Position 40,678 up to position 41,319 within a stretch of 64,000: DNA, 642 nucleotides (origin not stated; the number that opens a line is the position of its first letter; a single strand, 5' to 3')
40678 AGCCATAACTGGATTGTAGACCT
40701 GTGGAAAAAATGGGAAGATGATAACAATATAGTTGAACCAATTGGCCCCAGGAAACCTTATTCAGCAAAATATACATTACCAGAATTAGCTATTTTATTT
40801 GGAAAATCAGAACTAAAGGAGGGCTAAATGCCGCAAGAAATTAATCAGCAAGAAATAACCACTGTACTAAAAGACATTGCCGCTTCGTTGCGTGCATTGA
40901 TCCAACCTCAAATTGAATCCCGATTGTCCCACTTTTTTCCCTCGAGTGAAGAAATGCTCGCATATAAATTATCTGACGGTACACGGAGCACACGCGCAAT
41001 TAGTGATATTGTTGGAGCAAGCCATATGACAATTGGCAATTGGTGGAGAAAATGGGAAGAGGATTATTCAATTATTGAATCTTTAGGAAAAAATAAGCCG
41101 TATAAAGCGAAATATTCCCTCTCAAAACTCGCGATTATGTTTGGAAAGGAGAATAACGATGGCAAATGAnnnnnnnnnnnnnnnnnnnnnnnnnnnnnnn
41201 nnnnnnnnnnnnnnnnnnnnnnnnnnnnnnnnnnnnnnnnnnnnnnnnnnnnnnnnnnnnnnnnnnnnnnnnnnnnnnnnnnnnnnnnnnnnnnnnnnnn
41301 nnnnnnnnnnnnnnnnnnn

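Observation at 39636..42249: AT-rich five-gene operon: three tandem paralogous small HTH proteins, a fourth HTH protein and a HEPN-like 260-aa protein; not assignable to any named system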

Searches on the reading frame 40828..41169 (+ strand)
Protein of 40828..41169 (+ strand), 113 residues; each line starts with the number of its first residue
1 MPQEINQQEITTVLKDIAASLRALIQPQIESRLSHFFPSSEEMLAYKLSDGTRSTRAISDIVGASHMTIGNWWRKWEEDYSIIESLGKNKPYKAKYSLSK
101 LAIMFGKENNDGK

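Call 4: search_protein_families(library=pfam, proteins=[window:40828-41169:+], max_evalue=1)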
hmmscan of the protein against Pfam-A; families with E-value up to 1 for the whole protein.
window:40828-41169:+ (113 aa): 3 families
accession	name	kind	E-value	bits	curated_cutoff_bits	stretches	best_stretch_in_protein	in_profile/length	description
PF10668.15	Phage_terminase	-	0.0073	16.4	22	1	46-89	16-61/67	Phage terminase small subunit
PF13518.12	HTH_28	-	0.1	13.2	25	1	43-78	5-38/52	Helix-turn-helix domain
PF13384.12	HTH_23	-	0.21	11.9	24.6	1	54-78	19-43/50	Homeodomain-like domain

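Call 5: search_protein_families(library=padloc, proteins=[window:40828-41169:+], max_evalue=1)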
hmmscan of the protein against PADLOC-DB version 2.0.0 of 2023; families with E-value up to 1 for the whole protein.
window:40828-41169:+ (113 aa): 1 family
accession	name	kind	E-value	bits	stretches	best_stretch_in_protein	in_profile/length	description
PDLC01434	CasR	-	0.026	12.4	1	37-95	125-183/191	"CAS-I,CAS-II,CAS-III,CAS-IV,CAS-V,CAS-VI; associated_signaling"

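Call 6: search_protein_families(library=ncbifam, proteins=[window:40828-41169:+], max_evalue=1)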
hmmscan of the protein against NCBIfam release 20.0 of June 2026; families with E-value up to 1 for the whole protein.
window:40828-41169:+ (113 aa): 3 families
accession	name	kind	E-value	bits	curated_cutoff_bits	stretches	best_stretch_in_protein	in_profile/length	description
NF033545.0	transpos_IS630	equivalog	0.0046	16.4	100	1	43-93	3-52/299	IS630 family transposase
TIGR01884.1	cas_HTH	subfamily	0.045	13.1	60.2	1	28-95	130-199/202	CRISPR-associated CARF protein Csa3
NF041396.1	TranRegLrp_Halo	equivalog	0.082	12.8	190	1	42-85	9-51/149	HTH-type transcriptional regulator Lrp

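Call 7: search_protein_families(library=phrogs, proteins=[window:40828-41169:+], max_evalue=1)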
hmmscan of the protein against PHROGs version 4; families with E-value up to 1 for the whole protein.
window:40828-41169:+ (113 aa): 2 families
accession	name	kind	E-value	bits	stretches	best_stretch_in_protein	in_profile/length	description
phrog_1979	-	unknown function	0.031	14.5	1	52-82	339-368/380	-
phrog_26539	-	unknown function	0.11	12.9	1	43-78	23-58/241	-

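Call 45: find_homologous_proteins(query=A3, max_evalue=0.001)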
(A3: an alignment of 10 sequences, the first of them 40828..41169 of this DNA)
Query A3 (10 sequences) (113 aa, profile of the alignment): 20 proteins with E <= 0.001 among 803 candidates.
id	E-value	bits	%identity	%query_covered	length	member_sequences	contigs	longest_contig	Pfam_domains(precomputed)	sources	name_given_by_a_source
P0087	3.7e-35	138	100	100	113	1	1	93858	-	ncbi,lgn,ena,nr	ncbi:MAG: hypothetical protein FVQ83_07215 [Chloroflexi bacterium]|nr:hypothetical protein [Chlorofl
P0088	3.9e-32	128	33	61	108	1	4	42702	-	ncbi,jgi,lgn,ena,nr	ncbi:MAG TPA: hypothetical protein PLL88_01995 [Anaerolineaceae bacterium]|nr:hypothetical protein [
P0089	2.9e-31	125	29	83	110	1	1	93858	-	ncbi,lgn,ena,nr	ncbi:MAG: hypothetical protein FVQ83_07205 [Chloroflexi bacterium]|nr:hypothetical protein [Chlorofl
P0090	1.3e-29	120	51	94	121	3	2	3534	-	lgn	-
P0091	2.1e-28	116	39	61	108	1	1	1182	-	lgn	-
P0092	2.0e-26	110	44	87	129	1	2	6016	-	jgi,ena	-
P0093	5.8e-26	108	36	67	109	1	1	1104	-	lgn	-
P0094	6.0e-25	105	34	28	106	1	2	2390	PF12802.14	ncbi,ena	-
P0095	5.3e-21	92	39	25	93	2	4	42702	-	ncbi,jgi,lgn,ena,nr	ncbi:MAG TPA: hypothetical protein PLL88_01990 [Anaerolineaceae bacterium]|nr:hypothetical protein [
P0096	4.4e-18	83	30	95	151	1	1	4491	-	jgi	-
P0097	4.0e-15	73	41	57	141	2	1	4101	PF13518.13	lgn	-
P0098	9.1e-15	72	39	25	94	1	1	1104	-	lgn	-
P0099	4.6e-10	57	27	69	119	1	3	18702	-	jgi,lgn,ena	jgi:hypothetical protein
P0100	5.0e-9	54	32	30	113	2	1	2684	-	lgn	-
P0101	9.7e-7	46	32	51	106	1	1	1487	-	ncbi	-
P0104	4.0e-6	44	29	65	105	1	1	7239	-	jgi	jgi:hypothetical protein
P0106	8.7e-4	37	33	32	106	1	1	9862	-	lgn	-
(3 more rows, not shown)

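Call 63: search_protein_families(library=pfam, alignment_id=A3, max_evalue=10)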
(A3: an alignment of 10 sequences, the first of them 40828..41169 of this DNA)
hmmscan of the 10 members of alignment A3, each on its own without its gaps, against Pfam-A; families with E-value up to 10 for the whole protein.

A. member 1, window:40828-41169:+ (113 aa): 3 families
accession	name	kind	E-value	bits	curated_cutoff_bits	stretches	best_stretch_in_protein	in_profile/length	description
PF10668.15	Phage_terminase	-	0.0073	16.4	22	1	46-89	16-61/67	Phage terminase small subunit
PF13518.12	HTH_28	-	0.1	13.2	25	1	43-78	5-38/52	Helix-turn-helix domain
PF13384.12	HTH_23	-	0.21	11.9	24.6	1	54-78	19-43/50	Homeodomain-like domain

B. families by the number of members that match (of 10 scanned): 29 families (the first 25 are shown)
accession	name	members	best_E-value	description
PF13518.12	HTH_28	7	5.7e-05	Helix-turn-helix domain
PF12802.13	MarR_2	3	8.8e-06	MarR family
PF01978.25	TrmB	3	0.00052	Sugar-specific transcriptional regulator TrmB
PF13545.12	HTH_Crp_2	3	0.001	Crp-like helix-turn-helix domain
PF10668.15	Phage_terminase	2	0.0073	Phage terminase small subunit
PF01022.26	HTH_5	2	0.015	Bacterial regulatory protein, arsR family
PF13412.12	HTH_24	2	0.057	Winged helix-turn-helix DNA-binding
PF08318.18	COG4_m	1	0.0038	COG4 transport protein, middle alpha-helical bundle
PF16221.11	HTH_47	1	0.0044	winged helix-turn-helix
PF13936.12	HTH_38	1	0.0081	Helix-turn-helix domain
PF15943.11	YdaS_toxin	1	0.0086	Bacterial toxin YdaS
PF24270.1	HTH_Cmi2_C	1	0.0089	Cmi2, C-terminal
PF01863.23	YgjP-like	1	0.016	YgjP-like, metallopeptidase domain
PF02829.19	3H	1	0.035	3H domain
PF24918.1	NET2A_C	1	0.037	NET2A, C-terminal domain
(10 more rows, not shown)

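Call 71: predict_structure(alignment_id=A5)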
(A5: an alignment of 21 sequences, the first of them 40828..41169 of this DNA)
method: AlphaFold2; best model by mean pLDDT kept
length: 113 residues; sequences in the alignment: 21
mean_pLDDT: 86.2   pTM: 0.73
mean pLDDT of the five models: 86.2, 82.2, 77.6, 72.9, 72.3
residues with pLDDT >= 90: 58; 70-90: 42; 50-70: 8; < 50: 5
segments of 3 or more residues with pLDDT < 50: 111-113
pLDDT, mean of each block of 10 residues (from residue 1): 69 90 88 90 94 92 94 93 82 91 80 40
secondary structure, 60 per line:
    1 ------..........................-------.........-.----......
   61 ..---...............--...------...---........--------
elements in order: H7-32 H40-48 H55-62 H66-80 E83-85 E92-94 H98-105

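Call 87: find_encoding_contigs(protein=P0099, flank=4000, max_places=1)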
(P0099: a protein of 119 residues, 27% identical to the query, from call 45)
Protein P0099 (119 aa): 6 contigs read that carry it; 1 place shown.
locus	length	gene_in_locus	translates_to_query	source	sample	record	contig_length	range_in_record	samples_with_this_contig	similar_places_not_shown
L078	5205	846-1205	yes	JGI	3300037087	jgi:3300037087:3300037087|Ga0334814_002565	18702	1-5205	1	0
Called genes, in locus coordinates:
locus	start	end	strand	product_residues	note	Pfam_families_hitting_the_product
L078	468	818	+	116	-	-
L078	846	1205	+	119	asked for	-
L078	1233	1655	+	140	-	PF01022:HTH_5 (weak), PF12802:MarR_2 (weak), PF12840:HTH_20 (weak)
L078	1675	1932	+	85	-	-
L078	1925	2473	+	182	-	PF28130:DUF8371 (weak)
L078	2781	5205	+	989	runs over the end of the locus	PF01011:PQQ (faint), PF13570:Beta-prop_ACSF4 (weak), PF25292:Beta-prop_CGLA (faint), PF13360:PQQ_2, PF13570:Beta-prop_ACSF4 (weak)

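Call 88: find_encoding_contigs(protein=P0106, flank=4000, max_places=1)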
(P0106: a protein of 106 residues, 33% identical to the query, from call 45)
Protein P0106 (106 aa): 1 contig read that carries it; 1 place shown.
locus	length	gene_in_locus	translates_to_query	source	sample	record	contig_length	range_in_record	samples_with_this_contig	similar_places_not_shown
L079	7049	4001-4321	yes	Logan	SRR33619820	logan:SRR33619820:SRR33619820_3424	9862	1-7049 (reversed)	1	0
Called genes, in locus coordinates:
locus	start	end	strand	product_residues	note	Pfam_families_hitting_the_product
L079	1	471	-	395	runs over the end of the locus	-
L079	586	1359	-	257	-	-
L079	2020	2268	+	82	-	-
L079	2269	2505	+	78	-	PF08281:Sigma70_r4_2 (weak)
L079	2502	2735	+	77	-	-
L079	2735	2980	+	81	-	-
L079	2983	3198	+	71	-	-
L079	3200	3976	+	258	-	PF18725:HEPN_SAV2148, PF18731:HEPN_Swt1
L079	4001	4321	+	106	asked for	-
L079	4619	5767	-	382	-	PF12773:DZR (weak), PF13240:Zn_Ribbon_1 (weak), PF24460:DUF7575 (weak)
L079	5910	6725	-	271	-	PF07191:Zn_ribbon_6 (faint), PF12773:DZR (faint), PF13240:Zn_Ribbon_1 (faint), PF18912:DZR_2 (faint), PF13248:Zn_ribbon_3 (weak)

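Call 89: find_encoding_contigs(protein=P0096, flank=4000, max_places=1)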
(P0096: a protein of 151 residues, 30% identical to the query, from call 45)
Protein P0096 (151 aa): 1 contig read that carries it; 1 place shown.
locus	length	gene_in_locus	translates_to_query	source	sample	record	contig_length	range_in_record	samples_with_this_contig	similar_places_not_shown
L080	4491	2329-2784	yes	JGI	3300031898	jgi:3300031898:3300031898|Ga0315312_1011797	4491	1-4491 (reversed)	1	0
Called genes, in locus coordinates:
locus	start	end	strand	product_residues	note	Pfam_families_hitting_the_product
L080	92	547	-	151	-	PF05168:HEPN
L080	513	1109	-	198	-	PF01909:NTP_transf_2, PF18765:Polbeta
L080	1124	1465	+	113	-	-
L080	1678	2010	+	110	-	PF01978:TrmB (faint)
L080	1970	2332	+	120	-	-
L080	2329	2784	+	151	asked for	-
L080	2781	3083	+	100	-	-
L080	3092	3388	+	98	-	-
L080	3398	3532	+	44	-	-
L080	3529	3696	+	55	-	-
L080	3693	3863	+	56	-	-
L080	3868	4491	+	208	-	?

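Call 93: find_encoding_contigs(protein=P0104, flank=5000, max_places=1)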
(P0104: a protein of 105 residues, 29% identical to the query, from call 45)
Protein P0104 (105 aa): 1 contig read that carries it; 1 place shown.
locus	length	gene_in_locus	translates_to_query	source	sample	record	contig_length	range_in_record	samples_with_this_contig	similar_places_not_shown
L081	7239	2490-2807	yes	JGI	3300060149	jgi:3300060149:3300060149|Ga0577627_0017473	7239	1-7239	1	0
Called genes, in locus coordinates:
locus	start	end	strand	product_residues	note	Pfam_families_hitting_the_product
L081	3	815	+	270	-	PF00694:Aconitase_C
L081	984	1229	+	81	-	-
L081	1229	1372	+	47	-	-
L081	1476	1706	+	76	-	-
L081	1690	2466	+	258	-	PF18725:HEPN_SAV2148 (weak), PF18731:HEPN_Swt1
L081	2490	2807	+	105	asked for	-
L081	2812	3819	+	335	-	PF03235:GmrSD_N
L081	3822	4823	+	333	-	PF04607:RelA_SpoT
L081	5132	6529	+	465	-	-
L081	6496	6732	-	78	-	PF00202:Aminotran_3 (weak)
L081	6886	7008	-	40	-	-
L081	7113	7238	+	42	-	?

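Call 94: find_encoding_contigs(protein=P0097, flank=5000, max_places=1)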
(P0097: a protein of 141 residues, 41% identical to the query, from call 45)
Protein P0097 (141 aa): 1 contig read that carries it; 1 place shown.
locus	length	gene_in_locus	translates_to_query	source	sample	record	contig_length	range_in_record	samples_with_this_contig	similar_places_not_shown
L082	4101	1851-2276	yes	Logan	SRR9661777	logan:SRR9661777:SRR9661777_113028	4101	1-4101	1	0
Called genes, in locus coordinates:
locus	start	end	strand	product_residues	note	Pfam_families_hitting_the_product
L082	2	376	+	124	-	?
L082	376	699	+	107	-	PF12840:HTH_20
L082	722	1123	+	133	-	-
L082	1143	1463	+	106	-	-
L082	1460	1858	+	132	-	-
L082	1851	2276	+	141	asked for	PF13518:HTH_28 (faint)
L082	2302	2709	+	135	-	-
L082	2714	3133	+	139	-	PF12802:MarR_2 (weak)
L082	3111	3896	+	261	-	-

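Call 97: search_solved_structures(query=L079:3200-3976:+, max_evalue=1, show_alignments=1)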
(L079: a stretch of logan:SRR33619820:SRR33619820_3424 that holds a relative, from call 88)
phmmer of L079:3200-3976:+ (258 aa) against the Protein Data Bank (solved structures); distinct sequences matched with E-value up to 1: 1.
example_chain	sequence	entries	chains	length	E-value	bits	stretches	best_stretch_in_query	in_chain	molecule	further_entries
3i8o_A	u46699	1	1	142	0.67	12.6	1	157-216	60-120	KH domain-containing protein MJ1533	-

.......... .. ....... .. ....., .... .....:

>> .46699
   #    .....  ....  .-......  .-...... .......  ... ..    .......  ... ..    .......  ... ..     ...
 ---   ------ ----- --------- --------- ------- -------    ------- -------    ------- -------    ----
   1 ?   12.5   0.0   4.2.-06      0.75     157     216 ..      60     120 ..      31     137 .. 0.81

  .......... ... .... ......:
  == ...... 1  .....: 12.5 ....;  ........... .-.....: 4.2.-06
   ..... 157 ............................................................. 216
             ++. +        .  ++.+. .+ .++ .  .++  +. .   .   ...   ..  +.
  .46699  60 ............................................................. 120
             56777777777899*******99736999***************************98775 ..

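Call 98: search_solved_structures(query=L082:3111-3896:+, max_evalue=1)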
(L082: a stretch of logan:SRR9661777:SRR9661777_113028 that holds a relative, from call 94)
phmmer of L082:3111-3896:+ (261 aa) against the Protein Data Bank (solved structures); distinct sequences matched with E-value up to 1: 4.
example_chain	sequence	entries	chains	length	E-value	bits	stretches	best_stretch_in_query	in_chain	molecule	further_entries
9sni_B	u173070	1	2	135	0.24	14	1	72-141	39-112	Glucose-induced degradation protein 8 homolog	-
9soc_B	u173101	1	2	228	0.53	12.9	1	72-142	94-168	Glucose-induced degradation protein 8 homolog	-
7nsc_H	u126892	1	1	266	0.58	12.8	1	72-142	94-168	Glucose-induced degradation protein 8 homolog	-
9soi_A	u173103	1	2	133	0.78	12.3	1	72-129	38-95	Glucose-induced degradation protein 8 homolog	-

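Call 99: search_solved_structures(query=L080:3868-4491:+, max_evalue=1)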
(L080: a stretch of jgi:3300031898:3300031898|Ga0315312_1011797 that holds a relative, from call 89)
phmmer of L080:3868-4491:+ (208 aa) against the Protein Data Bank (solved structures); distinct sequences matched with E-value up to 1: 7.
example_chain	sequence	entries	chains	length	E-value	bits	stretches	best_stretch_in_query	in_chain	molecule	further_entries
5i9h_A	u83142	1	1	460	0.0042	20.2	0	15-77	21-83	pentatricopeptide repeat protein dPPR-U8G2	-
5i9d_A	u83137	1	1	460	0.0043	20.2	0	15-77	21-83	pentatricopeptide repeat protein dPPR-U8A2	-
5i9f_A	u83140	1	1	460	0.0066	19.6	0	15-77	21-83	pentatricopeptide repeat protein dPPR-U10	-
5i9g_C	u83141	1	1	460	0.0066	19.6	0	15-77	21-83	pentatricopeptide repeat protein dPPR-U8C2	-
6een_A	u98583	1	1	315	0.28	14.3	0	23-76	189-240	Designer Pentatricopeptide Protein dPPR10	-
6een_C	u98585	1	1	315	0.33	14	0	23-72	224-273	Designer Pentatricopeptide Protein dPPR10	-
3vpq_A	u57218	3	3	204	0.81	12.7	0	58-106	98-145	Glutathione S-transferase sigma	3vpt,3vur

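Call 104: search_dna_similar(query=window:40828-41169:+, collection=phages, mode=protein, max_evalue=0.01)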
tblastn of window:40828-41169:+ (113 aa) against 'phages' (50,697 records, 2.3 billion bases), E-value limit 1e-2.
No match.

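Call 115: find_encoding_contigs(protein=P0092, flank=4000, max_places=1)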
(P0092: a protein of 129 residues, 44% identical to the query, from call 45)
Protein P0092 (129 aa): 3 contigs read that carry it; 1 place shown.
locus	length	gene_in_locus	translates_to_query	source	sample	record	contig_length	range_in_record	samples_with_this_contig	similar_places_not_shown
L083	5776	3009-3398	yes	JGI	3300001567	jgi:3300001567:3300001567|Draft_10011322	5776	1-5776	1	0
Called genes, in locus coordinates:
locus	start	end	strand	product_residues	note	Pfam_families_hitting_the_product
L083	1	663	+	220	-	?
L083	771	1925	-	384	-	PF07690:MFS_1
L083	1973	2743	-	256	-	PF08220:HTH_DeoR, PF08279:HTH_11 (weak), PF00455:DeoRC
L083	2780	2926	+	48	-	-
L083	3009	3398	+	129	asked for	-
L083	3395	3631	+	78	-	-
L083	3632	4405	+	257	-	PF18731:HEPN_Swt1 (weak)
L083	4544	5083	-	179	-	-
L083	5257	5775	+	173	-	?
